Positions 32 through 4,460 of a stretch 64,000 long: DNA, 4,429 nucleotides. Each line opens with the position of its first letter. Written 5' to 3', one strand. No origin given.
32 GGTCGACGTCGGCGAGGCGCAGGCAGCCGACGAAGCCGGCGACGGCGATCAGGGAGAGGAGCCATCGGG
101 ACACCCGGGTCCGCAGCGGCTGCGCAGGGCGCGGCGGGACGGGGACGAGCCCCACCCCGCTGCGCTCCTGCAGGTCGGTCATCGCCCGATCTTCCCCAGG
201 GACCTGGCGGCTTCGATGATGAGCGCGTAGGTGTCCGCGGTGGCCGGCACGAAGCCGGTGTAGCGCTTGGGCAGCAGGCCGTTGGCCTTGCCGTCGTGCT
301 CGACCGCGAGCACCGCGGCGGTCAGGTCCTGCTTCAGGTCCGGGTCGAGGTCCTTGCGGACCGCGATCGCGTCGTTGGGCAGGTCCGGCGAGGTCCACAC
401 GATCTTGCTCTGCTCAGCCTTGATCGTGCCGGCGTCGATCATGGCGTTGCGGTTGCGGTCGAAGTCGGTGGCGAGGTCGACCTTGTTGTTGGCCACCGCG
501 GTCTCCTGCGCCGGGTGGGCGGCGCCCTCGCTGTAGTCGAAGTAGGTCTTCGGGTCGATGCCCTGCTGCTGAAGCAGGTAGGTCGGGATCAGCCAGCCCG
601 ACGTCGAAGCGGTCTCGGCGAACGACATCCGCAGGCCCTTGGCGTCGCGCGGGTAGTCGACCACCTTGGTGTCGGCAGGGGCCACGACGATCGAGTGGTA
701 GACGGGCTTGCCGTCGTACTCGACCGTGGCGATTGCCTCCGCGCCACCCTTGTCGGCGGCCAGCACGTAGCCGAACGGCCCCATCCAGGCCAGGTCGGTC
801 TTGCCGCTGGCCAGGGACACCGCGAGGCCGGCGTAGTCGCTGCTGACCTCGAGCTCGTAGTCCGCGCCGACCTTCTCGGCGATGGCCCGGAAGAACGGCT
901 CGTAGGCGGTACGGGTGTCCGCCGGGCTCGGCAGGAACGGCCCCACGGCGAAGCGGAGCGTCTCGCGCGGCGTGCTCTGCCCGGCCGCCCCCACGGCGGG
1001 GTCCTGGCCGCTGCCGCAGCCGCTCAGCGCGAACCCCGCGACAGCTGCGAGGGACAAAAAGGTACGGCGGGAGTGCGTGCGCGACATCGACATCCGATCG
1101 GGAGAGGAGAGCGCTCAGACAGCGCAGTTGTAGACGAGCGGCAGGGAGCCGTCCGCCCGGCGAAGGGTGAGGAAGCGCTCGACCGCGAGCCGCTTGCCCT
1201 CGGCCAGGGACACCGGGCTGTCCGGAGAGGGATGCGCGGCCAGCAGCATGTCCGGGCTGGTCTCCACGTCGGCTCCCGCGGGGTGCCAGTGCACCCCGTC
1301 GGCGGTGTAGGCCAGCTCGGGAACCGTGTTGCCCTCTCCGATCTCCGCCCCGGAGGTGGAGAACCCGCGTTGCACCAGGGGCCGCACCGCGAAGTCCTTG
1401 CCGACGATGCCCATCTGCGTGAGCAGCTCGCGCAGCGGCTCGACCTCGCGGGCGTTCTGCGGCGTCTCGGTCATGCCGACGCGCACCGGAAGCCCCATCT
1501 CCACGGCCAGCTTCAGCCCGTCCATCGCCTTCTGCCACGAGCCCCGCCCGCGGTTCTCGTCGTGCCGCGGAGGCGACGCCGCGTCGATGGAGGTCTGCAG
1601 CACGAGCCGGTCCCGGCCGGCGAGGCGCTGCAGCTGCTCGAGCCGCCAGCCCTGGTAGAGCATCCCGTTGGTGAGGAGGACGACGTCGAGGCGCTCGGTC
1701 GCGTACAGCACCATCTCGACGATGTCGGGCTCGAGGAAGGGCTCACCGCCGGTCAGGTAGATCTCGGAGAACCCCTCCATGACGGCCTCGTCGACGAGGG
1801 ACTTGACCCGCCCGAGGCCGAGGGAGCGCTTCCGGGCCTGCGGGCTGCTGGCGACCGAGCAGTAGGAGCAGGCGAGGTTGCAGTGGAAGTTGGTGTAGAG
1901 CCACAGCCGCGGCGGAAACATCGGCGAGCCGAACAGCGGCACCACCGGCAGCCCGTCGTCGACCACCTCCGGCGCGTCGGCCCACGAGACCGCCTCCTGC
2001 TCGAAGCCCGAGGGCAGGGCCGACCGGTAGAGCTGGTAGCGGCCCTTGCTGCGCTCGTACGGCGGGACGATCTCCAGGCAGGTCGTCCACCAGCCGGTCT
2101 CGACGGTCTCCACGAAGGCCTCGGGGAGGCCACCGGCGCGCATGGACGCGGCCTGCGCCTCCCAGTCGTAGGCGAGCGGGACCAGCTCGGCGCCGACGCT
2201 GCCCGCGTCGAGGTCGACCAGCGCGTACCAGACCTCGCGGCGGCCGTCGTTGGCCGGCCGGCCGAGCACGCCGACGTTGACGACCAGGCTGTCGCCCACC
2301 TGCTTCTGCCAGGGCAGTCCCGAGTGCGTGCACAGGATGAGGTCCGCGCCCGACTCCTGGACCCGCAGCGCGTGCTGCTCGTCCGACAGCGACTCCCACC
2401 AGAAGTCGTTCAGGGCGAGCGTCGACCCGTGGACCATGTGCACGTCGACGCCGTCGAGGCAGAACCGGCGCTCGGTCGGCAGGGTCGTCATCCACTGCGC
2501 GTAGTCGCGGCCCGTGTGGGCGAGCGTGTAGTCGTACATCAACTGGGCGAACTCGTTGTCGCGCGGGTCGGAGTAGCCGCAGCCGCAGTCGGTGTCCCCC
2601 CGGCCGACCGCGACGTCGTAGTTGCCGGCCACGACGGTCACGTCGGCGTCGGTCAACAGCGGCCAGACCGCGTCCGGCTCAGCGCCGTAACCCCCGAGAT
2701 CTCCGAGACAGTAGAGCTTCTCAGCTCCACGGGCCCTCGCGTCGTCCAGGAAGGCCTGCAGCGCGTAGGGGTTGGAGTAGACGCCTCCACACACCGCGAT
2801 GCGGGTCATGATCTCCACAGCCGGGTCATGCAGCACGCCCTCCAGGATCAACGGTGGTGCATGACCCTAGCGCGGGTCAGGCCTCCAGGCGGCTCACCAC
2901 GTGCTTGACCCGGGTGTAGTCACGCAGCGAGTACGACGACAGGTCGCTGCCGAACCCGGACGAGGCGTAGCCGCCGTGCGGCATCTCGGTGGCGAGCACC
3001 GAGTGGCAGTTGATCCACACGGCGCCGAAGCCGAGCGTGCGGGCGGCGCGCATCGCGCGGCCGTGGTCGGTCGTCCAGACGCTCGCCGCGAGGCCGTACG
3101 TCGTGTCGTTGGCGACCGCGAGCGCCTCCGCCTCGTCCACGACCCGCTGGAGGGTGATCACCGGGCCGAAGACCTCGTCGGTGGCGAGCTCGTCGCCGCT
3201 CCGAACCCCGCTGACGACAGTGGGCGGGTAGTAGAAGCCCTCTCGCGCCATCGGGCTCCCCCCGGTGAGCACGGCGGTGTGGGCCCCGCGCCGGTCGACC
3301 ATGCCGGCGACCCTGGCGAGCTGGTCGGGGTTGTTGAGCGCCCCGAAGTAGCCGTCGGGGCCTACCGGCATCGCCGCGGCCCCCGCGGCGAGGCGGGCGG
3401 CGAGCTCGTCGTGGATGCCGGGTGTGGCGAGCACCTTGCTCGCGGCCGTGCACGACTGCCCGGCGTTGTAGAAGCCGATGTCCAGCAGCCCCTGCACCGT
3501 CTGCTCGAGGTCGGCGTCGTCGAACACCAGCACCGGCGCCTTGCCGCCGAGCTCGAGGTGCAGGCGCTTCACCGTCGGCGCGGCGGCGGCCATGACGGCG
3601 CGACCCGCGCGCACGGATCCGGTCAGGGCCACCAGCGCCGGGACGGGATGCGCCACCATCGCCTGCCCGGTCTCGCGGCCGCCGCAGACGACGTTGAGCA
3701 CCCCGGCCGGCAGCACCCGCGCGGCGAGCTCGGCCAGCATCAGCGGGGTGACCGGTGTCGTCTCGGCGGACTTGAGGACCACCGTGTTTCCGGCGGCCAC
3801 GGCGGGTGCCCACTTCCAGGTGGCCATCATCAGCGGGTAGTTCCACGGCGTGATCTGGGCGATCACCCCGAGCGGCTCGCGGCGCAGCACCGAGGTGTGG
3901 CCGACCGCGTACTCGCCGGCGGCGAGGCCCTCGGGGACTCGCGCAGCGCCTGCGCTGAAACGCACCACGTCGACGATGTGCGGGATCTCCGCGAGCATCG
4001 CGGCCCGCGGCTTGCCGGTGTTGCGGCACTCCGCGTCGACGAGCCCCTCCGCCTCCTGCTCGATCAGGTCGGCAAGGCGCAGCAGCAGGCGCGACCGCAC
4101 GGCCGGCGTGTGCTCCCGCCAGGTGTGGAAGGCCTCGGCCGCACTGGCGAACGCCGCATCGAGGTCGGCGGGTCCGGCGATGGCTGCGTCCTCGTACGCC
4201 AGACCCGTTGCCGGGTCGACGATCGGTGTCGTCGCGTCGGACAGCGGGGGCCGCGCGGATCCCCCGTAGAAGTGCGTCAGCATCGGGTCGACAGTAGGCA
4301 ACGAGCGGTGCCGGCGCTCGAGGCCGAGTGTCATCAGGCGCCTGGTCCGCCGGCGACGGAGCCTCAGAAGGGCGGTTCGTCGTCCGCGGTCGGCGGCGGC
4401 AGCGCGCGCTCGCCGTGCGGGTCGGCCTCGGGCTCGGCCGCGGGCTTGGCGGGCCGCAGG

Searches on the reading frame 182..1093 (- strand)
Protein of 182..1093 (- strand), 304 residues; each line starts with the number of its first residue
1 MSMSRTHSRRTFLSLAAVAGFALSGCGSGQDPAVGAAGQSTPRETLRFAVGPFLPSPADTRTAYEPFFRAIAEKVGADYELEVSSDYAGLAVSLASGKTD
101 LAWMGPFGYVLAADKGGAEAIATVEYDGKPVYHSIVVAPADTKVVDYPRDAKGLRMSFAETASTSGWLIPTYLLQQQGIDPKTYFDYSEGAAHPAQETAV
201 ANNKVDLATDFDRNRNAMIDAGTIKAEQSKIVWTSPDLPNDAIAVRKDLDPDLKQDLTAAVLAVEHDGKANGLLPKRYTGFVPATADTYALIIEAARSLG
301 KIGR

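Call 4: search_protein_families(library=pfam, proteins=[window:182-1093:-], max_evalue=0.01)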
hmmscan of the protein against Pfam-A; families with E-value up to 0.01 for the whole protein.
window:182-1093:- (304 aa): 1 family
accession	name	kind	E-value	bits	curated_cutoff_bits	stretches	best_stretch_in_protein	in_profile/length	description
PF12974.12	Phosphonate-bd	-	1.9e-56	191.6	27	1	56-289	8-242/242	ABC transporter, phosphonate, periplasmic substrate-binding protein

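Call 5: search_protein_families(library=ncbifam, proteins=[window:182-1093:-], max_evalue=0.01)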
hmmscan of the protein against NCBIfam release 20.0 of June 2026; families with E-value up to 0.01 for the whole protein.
window:182-1093:- (304 aa): 4 families
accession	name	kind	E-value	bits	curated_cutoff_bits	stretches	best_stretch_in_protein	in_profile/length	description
TIGR03431.1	PhnD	equivalog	2.7e-54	184.5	261.1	1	9-299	3-286/288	phosphonate ABC transporter substrate-binding protein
TIGR01098.1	3A0109s03R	subfamily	2.4e-51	174.6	112.05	1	9-263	2-252/253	phosphate/phosphite/phosphonate ABC transporter substrate-binding protein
TIGR04553.1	ABC_peri_selen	hypoth_equivalog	7.4e-26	91.1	250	1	63-301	18-264/266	putative selenate ABC transporter substrate-binding protein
NF049985.1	SBP_like_Rv1680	exception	3.3e-08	33.5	400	1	80-268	33-229/268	Rv1680 family SBP-like protein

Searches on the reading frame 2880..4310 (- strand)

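Call 4: search_protein_families(library=pfam, proteins=[window:2880-4310:-], max_evalue=0.01)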
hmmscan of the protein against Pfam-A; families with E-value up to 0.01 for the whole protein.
window:2880-4310:- (477 aa): 1 family
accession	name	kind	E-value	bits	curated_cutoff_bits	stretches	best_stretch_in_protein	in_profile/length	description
PF00171.27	Aldedh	-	4.9e-142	474.2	23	1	26-471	7-461/461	Aldehyde dehydrogenase family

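Call 5: search_protein_families(library=ncbifam, proteins=[window:2880-4310:-], max_evalue=0.01)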
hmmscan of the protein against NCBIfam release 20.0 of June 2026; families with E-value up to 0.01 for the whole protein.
window:2880-4310:- (477 aa): 42 families (the best 25 are shown)
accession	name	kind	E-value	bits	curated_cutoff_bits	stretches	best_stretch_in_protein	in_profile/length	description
NF010000.0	PRK13473.1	subfamily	7.1e-184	611.9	615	1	24-474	15-473/475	aminobutyraldehyde dehydrogenase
TIGR03374.1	ABALDH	equivalog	1.7e-147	492.1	909.3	1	28-472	18-470/472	aminobutyraldehyde dehydrogenase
TIGR01804.1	BADH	equivalog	3.5e-111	372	668.6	1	25-469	12-467/467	betaine-aldehyde dehydrogenase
TIGR02299.1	HpaE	equivalog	1.1e-105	354.1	638.35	1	12-472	2-475/488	5-carboxymethyl-2-hydroxymuconate semialdehyde dehydrogenase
NF045735.1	PaDhStyDPseudo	equivalog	2.1e-105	353.2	850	1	16-472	8-480/483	phenylacetaldehyde dehydrogenase StyD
NF009725.0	PRK13252.1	equivalog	4.3e-105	352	593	1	12-475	8-481/488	betaine-aldehyde dehydrogenase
NF045736.1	PaDhStyDRhodo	equivalog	2.7e-96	323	800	1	14-468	6-472/479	phenylacetaldehyde dehydrogenase StyD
NF050026.1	AcaldDHExaC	equivalog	1.2e-95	321.1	900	1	11-472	16-492/503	acetaldehyde dehydrogenase ExaC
NF006916.0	PRK09407.1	equivalog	2.8e-89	300.1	521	1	26-473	34-492/526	succinic semialdehyde dehydrogenase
TIGR01780.1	SSADH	subfamily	9.9e-89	298.3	646.35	1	30-469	1-448/448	succinate-semialdehyde dehydrogenase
TIGR03216.1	OH_muco_semi_DH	equivalog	4.9e-88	295.8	693.25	1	30-473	18-479/481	2-hydroxymuconic semialdehyde dehydrogenase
NF007352.0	PRK09847.1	equivalog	3.8e-87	292.9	850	1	17-476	26-494/495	aldehyde dehydrogenase PuuC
NF007497.0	PRK10090.1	equivalog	1.7e-84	284.3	500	1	23-470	19-474/480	aldehyde dehydrogenase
NF006915.0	PRK09406.1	equivalog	1.4e-79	268.2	730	1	30-471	5-454/457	NADP-dependent succinic semialdehyde dehydrogenase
NF008415.0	PRK11241.1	equivalog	1.9e-79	267.6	828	1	28-471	28-478/482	NADP-dependent succinate-semialdehyde dehydrogenase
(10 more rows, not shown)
